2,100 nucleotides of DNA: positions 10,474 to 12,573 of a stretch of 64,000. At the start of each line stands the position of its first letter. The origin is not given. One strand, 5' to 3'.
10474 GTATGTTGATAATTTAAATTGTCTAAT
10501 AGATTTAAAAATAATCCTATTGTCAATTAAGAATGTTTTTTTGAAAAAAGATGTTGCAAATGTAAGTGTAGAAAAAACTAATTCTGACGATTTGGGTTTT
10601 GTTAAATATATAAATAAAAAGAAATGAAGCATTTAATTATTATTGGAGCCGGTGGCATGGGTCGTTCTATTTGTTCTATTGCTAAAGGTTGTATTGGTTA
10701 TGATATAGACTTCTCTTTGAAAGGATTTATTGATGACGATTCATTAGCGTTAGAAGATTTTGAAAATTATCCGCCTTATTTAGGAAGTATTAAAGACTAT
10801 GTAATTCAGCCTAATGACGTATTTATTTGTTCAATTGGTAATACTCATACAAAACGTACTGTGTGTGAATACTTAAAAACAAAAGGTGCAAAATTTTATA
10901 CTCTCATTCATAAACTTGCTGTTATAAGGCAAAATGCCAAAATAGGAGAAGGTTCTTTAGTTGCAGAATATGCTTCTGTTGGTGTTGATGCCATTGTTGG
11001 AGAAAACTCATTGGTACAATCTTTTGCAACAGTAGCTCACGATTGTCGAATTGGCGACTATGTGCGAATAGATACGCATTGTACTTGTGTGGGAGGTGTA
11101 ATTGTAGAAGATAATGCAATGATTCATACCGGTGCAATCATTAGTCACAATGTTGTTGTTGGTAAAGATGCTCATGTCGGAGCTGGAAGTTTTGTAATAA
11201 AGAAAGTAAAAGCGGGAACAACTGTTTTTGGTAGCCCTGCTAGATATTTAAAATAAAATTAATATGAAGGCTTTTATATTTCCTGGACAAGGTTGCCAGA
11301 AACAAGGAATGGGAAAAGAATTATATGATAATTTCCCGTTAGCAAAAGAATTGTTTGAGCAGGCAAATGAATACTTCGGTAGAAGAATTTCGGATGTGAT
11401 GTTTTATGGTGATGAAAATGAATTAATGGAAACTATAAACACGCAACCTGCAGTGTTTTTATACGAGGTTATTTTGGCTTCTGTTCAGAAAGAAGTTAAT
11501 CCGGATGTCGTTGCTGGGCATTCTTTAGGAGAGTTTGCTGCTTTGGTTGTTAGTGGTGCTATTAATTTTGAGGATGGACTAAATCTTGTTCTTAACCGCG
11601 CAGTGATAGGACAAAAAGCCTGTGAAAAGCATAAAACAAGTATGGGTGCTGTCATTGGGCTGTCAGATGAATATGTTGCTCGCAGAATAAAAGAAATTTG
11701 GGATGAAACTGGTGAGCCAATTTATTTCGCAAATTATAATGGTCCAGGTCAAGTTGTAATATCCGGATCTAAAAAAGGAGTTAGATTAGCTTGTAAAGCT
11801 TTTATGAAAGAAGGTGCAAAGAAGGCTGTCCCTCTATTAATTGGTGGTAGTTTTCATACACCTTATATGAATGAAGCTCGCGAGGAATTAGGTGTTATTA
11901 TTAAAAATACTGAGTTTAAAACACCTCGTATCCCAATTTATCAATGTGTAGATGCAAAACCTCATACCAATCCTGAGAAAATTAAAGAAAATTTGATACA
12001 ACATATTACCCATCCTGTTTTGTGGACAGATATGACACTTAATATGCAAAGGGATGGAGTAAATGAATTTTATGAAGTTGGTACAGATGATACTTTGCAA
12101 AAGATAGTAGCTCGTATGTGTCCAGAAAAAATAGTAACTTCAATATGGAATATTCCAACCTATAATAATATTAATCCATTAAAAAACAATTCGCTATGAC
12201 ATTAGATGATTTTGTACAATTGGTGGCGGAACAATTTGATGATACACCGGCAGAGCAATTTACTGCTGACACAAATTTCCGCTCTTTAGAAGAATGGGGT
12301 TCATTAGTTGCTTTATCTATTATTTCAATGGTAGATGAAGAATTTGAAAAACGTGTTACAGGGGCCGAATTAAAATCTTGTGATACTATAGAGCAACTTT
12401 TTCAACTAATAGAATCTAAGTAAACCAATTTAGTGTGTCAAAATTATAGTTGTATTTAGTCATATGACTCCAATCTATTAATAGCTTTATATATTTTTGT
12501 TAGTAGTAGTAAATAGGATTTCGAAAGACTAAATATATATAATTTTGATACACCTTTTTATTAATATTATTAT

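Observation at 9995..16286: Dedicated FabD-ACP-KASIII-SDR-MBL cassette within amino-sugar genes of the capsule locus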

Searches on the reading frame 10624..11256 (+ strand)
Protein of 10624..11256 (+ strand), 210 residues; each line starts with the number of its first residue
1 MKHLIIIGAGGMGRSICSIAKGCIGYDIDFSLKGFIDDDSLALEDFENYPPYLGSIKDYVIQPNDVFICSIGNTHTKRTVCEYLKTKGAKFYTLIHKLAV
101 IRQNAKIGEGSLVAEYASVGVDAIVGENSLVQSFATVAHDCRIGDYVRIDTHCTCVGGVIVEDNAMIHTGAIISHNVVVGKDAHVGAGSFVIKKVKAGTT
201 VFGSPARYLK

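Call 4: search_protein_families(library=pfam, proteins=[window:10624-11256:+])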
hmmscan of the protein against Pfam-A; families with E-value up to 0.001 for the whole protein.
window:10624-11256:+ (210 aa): 3 families
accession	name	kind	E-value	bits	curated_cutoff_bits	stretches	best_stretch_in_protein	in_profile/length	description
PF00132.30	Hexapep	-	3e-19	68.3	27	2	122-154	1-33/36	Bacterial transferase hexapeptide (six repeats)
PF17836.7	PglD_N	-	4.7e-09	37.1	23.4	1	4-84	2-78/78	PglD N-terminal domain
PF25084.1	LbH_EIF2B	-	1.8e-08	34.8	54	1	103-200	8-102/105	EIF2B subunit epsilon LbH domain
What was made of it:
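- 10624..11256 (+): PglD/NeuD/VioB-family left-handed beta-helix N-acyltransferase (210 aa). Predicted to transfer the hydroxyacyl group to the UDP-4-amino sugar. PglD_N plus Hexapep (call 4).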

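Call 5: search_protein_families(library=ncbifam, proteins=[window:10624-11256:+])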
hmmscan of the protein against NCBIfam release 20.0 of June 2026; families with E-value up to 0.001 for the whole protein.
window:10624-11256:+ (210 aa): 29 families (the best 25 are shown)
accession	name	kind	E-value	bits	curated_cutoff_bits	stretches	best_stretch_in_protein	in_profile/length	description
TIGR03570.1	NeuD_NnaD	subfamily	8.4e-52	175.7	160.8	1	4-207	2-202/202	NeuD/PglB/VioB family sugar acetyltransferase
NF002060.0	PRK00892.1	subfamily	3.8e-18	65.7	207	2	82-173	90-182/345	UDP-3-O-(3-hydroxymyristoyl)glucosamine N-acyltransferase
TIGR01853.1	lipid_A_lpxD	equivalog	1.8e-14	53.5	242.5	1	80-174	81-174/325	UDP-3-O-(3-hydroxymyristoyl)glucosamine N-acyltransferase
TIGR03532.1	DapD_Ac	equivalog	1.2e-13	51.2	231.75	1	95-210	89-212/231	2,3,4,5-tetrahydropyridine-2,6-dicarboxylate N-acetyltransferase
NF003657.0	PRK05289.1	equivalog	5.4e-13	48.6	226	2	124-207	108-191/264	acyl-ACP--UDP-N-acetylglucosamine O-acyltransferase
NF050158.1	CarbAnhydGPos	equivalog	5.6e-12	45.7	250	2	143-208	73-139/172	gamma carbonic anhydrase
TIGR01852.1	lipid_A_lpxA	equivalog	3e-10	39.8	231.05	1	123-206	102-185/254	acyl-ACP--UDP-N-acetylglucosamine O-acyltransferase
NF041874.1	EPS_EpsC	equivalog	1.1e-08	35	150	1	101-209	64-164/168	serine O-acetyltransferase EpsC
NF007797.0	PRK10502.1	subfamily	2.2e-08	33.9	192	1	157-209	124-176/183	WcaF family extracellular polysaccharide biosynthesis acetyltransferase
NF041173.1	Sug_nt_acttase_Thmprot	equivalog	2.9e-08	33.1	600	1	149-193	239-283/405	bifunctional sugar-1-phosphate nucleotidylyltransferase/acetyltransferase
TIGR01172.1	cysE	equivalog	3.9e-08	33.5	210.65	1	101-207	64-162/162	serine O-acetyltransferase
NF008808.1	PRK11830.1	equivalog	8.4e-08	32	204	1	98-196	78-183/243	2,3,4,5-tetrahydropyridine-2,6-dicarboxylate N-succinyltransferase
TIGR02353.1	NRPS_term_dom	equivalog_domain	1.4e-07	30.3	423.1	1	148-207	150-211/695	Pls/PosA family non-ribosomal peptide synthetase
NF008349.0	PRK11132.1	equivalog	3.5e-07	29.6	397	1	101-208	144-243/273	serine O-acetyltransferase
NF058585.1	HptprglPActTf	PfamEq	8.9e-07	28.6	300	1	113-209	74-157/172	heptaprenylglyceryl phosphate O-acetyltransferase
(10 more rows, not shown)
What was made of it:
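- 10624..11256 (+): TIGR03570 scores 175.7, above its cut-off of 160.8 (call 5).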

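Call 22: search_solved_structures(query=window:10624-11256:+, max_evalue=0.00001, show_alignments=4)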
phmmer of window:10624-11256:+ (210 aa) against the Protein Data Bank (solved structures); distinct sequences matched with E-value up to 0.00001: 33.
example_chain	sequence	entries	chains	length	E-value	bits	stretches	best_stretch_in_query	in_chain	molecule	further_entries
4m9c_A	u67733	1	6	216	1.1e-22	84.4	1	6-209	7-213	Bacterial transferase hexapeptide (Three repeats) family protein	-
7txp_A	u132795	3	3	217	1.1e-21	81.2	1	1-210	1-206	VioB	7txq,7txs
7l7z_AAA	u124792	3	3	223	3.2e-21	79.6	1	4-209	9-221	Putative acetyl transferase protein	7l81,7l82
7l7y_AAA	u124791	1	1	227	3.4e-21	79.5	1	4-209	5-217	Putative acetyl transferase protein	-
4m98_A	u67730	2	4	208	4e-19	72.8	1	3-208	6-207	Pilin glycosylation protein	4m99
4ea7_A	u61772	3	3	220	1.6e-15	61.1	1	69-207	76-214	Perosamine N-acetyltransferase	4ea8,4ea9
4eaa_A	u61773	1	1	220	1.4e-14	58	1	69-207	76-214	Perosamine N-acetyltransferase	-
4eab_A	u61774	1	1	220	3.7e-14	56.5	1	69-207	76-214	Perosamine N-acetyltransferase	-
2npo_A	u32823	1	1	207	5.1e-13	52.8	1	63-208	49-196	Acetyltransferase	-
2vhe_A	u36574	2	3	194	5.2e-13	52.8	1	63-207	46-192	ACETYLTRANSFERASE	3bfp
3bss_A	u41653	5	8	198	5.6e-13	52.7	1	63-207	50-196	Acetyltransferase | UDP-N-acetylbacillosamine N-acetyltransferase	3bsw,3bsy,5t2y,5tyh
5f42_A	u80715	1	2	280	1.4e-11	48.1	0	94-153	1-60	Acyl-[acyl-carrier-protein]--UDP-N-acetylglucosamine O-acyltransferase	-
3r0s_A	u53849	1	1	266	1.8e-11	47.8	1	94-188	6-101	Acyl-[acyl-carrier-protein]--UDP-N-acetylglucosamine O-acyltransferase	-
3t57_A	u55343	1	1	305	1.2e-10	45.1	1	119-204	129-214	UDP-N-acetylglucosamine O-acyltransferase domain-containing protein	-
3r8y_A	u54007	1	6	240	3.5e-10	43.6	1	76-210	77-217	2,3,4,5-tetrahydropyridine-2,6-dicarboxylate N-acetyltransferase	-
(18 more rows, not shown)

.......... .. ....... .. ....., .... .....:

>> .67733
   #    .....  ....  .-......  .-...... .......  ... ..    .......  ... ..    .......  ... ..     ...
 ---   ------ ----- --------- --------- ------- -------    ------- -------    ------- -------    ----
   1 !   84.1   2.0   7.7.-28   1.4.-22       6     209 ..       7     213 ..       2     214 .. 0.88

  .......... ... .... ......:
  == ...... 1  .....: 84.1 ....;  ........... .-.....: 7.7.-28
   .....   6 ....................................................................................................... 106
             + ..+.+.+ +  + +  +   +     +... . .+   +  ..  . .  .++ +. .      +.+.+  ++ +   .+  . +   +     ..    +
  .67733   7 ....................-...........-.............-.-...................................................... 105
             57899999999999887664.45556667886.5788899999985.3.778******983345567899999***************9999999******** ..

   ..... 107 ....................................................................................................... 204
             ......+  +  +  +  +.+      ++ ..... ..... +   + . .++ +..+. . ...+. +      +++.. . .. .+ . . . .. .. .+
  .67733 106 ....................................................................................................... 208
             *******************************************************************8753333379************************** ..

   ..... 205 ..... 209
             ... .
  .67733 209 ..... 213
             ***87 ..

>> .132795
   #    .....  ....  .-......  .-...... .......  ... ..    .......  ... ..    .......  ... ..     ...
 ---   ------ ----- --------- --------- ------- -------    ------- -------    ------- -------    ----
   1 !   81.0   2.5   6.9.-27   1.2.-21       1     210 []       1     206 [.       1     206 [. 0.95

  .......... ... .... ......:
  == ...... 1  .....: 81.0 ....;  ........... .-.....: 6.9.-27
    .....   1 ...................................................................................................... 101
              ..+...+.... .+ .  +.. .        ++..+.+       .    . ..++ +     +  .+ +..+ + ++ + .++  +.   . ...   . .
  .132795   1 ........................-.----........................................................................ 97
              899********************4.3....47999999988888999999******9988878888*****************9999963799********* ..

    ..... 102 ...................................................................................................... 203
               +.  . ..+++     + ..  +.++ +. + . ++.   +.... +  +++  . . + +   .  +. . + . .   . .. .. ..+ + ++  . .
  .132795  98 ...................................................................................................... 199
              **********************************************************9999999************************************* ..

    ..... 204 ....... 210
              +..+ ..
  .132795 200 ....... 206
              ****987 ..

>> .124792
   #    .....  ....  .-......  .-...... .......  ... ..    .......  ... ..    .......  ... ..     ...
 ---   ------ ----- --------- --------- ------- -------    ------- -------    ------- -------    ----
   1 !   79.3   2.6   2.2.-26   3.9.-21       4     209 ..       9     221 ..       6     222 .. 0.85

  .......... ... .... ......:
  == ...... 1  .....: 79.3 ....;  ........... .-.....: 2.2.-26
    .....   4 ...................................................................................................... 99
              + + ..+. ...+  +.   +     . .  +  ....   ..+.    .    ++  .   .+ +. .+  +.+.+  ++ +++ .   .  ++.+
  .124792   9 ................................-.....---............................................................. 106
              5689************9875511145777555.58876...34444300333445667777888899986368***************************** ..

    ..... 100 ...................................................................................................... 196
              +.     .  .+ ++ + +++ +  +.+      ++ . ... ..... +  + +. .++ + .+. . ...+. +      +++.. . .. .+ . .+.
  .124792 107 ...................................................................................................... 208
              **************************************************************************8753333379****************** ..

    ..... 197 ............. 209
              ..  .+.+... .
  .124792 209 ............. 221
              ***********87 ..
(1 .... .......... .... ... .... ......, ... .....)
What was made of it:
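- PglD and GNAT relatives normally use CoA thioesters (call 22). All solved relatives are acetyltransferases (call 22).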

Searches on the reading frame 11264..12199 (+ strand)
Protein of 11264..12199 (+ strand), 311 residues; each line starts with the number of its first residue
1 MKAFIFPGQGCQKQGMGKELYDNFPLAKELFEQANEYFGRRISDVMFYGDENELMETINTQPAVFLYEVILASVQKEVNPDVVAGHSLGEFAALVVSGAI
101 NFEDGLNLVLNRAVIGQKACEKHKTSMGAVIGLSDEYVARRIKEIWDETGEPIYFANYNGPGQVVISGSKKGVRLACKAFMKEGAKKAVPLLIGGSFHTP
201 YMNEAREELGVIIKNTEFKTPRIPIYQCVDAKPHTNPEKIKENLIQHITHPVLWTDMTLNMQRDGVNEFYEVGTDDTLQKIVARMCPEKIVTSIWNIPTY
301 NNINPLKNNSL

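Call 4: search_protein_families(library=pfam, proteins=[window:11264-12199:+])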
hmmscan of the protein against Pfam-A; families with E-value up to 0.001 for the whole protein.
window:11264-12199:+ (311 aa): 1 family
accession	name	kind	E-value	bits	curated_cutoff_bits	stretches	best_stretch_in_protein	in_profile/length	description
PF00698.26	Acyl_transf_1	-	3.2e-36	125.8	32.7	1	4-284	2-277/319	Acyl transferase domain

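Call 5: search_protein_families(library=ncbifam, proteins=[window:11264-12199:+])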
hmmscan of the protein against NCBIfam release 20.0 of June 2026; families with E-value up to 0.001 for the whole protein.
window:11264-12199:+ (311 aa): 8 families
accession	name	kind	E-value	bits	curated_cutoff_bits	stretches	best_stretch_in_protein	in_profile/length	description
TIGR00128.1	fabD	equivalog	2e-85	286.8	260.9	1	2-288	3-289/290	ACP S-malonyltransferase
TIGR03131.1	malonate_mdcH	equivalog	3.1e-51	174.6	297.9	1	3-296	2-286/297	malonate decarboxylase subunit epsilon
NF045894.1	PKS_plus_SDR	equivalog_domain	6.7e-48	163.1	1740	1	3-289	533-818/1515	type I polyketide synthase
TIGR02813.1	omega_3_PfaA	subfamily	3.4e-37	126.9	1010.1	1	5-290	584-884/2582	polyketide-type polyunsaturated fatty acid synthase PfaA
NF037940.1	PKS_MbtD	equivalog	2.6e-21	75.4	1150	1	2-278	92-366/978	mycobactin polyketide synthase MbtD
NF037941.1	PKS_NbtC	equivalog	5.9e-20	70.8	1150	1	3-278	98-376/1027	nocobactin polyketide synthase NbtC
NF040607.1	mycolic_Pks13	equivalog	1.2e-19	69.3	2100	1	3-274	666-942/1680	polyketide synthase Pks13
NF041183.1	Pks2_ls1_myc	equivalog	5.2e-16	56.7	2400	1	4-284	535-812/2086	sulfolipid-1 biosynthesis phthioceranic/hydroxyphthioceranic acid synthase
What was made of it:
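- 11264..12199 (+): Dedicated malonyl-CoA:ACP transacylase (FabD paralogue, 311 aa). TIGR00128 fabD scores 286.8, above its cut-off of 260.9 (call 5).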

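Call 57: find_homologous_proteins(query=window:11264-12199:+, max_evalue=1e-30)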
Query window:11264-12199:+ (311 aa): 7996 proteins with E <= 1e-30 among 8000 candidates; the best 120 are listed.
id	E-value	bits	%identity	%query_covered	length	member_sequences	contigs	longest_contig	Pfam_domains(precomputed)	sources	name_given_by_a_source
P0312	1.6e-209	713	100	100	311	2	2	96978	PF00698.27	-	-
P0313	1.9e-178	610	83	100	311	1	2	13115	PF00698.27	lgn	-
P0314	8.2e-178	608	86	98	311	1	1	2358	PF00698.27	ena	-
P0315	1.6e-175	601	86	98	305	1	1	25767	PF00698.27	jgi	jgi:[acyl-carrier-protein] S-malonyltransferase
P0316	4.1e-174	596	83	99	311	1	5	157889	PF00698.27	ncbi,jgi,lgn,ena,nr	ncbi:MAG: ACP S-malonyltransferase [Bacteroidales bacterium]|jgi:malonyl CoA-acyl carrier protein tr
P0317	1.0e-173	595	83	99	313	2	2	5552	PF00698.27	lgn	-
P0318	5.5e-173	593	83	99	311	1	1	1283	PF00698.27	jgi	jgi:[acyl-carrier-protein] S-malonyltransferase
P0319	3.0e-172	590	83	99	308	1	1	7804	PF00698.27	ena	-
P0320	3.4e-172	590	83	98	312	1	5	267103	PF00698.27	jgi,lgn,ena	-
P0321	5.8e-172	589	84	99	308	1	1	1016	PF00698.27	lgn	-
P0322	2.1e-171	587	83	99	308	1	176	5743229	PF00698.27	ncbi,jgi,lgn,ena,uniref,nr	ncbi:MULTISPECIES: ACP S-malonyltransferase [Butyricimonas]|uniref:ACP S-malonyltransferase n=1 Tax=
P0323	5.4e-171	586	83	99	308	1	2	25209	PF00698.27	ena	-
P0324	6.7e-171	586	83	99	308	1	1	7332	PF00698.27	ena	-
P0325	7.1e-171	586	80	100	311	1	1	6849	PF00698.27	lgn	-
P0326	1.0e-170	585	83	99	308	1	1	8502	PF00698.27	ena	-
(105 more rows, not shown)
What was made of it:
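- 11264..12199 (+): More than 120 protein clusters are at least 74 % identical (call 57).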

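Call 58: find_encoding_contigs(protein=P0322, flank=9000, max_places=3)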
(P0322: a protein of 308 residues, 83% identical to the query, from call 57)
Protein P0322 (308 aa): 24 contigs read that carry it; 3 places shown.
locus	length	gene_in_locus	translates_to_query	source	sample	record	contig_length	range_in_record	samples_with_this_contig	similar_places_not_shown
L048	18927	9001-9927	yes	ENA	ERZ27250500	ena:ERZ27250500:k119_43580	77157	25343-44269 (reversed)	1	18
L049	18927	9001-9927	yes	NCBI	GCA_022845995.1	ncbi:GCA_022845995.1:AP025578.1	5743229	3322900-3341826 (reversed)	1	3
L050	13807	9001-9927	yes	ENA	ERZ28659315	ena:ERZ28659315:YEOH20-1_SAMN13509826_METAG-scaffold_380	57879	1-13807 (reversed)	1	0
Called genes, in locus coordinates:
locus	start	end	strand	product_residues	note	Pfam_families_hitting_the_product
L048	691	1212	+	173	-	PF02357:NusG, PF00467:KOW (weak)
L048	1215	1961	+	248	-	-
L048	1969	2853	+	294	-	PF00483:NTP_transferase, PF12804:NTP_transf_3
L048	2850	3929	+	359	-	PF01073:3Beta_HSD, PF01370:Epimerase, PF02719:Polysacc_synt_2, PF04321:RmlD_sub_bind, PF16363:GDP_Man_Dehyd, PF07993:NAD_binding_4 (weak)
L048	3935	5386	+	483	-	PF01943:Polysacc_synt, PF13440:Polysacc_synt_3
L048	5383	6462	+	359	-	PF14897:EpsG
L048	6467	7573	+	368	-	PF13439:Glyco_transf_4, PF00534:Glycos_transf_1, PF13692:Glyco_trans_1_4, PF13524:Glyco_trans_1_2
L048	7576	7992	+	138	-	PF05523:FdtA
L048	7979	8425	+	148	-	PF05523:FdtA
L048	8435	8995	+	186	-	-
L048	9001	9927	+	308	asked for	PF00698:Acyl_transf_1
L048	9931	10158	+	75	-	-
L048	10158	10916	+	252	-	PF00106:adh_short, PF08659:KR (weak), PF13561:adh_short_C2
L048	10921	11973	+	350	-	PF08545:ACP_syn_III, PF08541:ACP_syn_III_C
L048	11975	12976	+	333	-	PF00195:Chal_sti_synt_N, PF08545:ACP_syn_III, PF08541:ACP_syn_III_C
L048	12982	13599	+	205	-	PF00753:Lactamase_B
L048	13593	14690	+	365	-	PF01041:DegT_DnrJ_EryC1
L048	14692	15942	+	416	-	PF13439:Glyco_transf_4 (faint), PF00534:Glycos_transf_1, PF13692:Glyco_trans_1_4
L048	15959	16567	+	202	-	PF02397:Bac_transf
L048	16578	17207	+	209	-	PF17836:PglD_N, PF25084:LbH_EIF2B, PF25087:GMPPB_C, PF00132:Hexapep (weak)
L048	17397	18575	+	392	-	PF01041:DegT_DnrJ_EryC1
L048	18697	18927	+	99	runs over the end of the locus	-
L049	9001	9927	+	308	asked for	PF00698:Acyl_transf_1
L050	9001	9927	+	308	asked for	PF00698:Acyl_transf_1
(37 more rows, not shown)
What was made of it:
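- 11264..12199 (+): The one whose context was examined (Butyricimonas P0322) lies in a polysaccharide-locus cassette (call 58).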

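Call 67: search_protein_families(library=pfam, proteins=[L048:8435-8995:+], max_evalue=0.01)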
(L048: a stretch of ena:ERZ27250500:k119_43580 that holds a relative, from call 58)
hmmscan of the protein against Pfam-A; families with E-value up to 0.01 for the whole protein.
L048:8435-8995:+ (186 aa): 2 families
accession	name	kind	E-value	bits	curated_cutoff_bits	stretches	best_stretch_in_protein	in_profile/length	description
PF13420.13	Acetyltransf_4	-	0.00057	20.4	24.3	1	18-147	2-131/155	Acetyltransferase (GNAT) domain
PF13302.13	Acetyltransf_3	-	0.0075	17.4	25.4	0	15-141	2-128/138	Acetyltransferase (GNAT) domain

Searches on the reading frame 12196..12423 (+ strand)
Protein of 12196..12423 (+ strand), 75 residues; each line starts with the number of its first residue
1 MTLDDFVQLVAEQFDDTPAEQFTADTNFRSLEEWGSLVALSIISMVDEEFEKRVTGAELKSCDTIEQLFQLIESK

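Call 4: search_protein_families(library=pfam, proteins=[window:12196-12423:+])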
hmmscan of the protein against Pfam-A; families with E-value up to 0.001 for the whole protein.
window:12196-12423:+ (75 aa): 1 family
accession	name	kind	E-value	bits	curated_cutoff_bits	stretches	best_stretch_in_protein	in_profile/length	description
PF00550.31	PP-binding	-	6.3e-07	30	20.8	1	7-71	4-66/67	Phosphopantetheine attachment site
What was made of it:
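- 12196..12423 (+): Dedicated 75-aa acyl carrier protein. PP-binding, 30 bits against a cut-off of 20.8 (call 4).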

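Call 5: search_protein_families(library=ncbifam, proteins=[window:12196-12423:+])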
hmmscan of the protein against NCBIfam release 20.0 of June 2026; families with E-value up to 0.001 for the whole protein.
window:12196-12423:+ (75 aa): 1 family
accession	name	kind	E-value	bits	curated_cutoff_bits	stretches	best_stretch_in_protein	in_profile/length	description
NF002150.0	PRK00982.1-4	subfamily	0.00098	19.3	66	0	8-75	12-78/80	acyl carrier protein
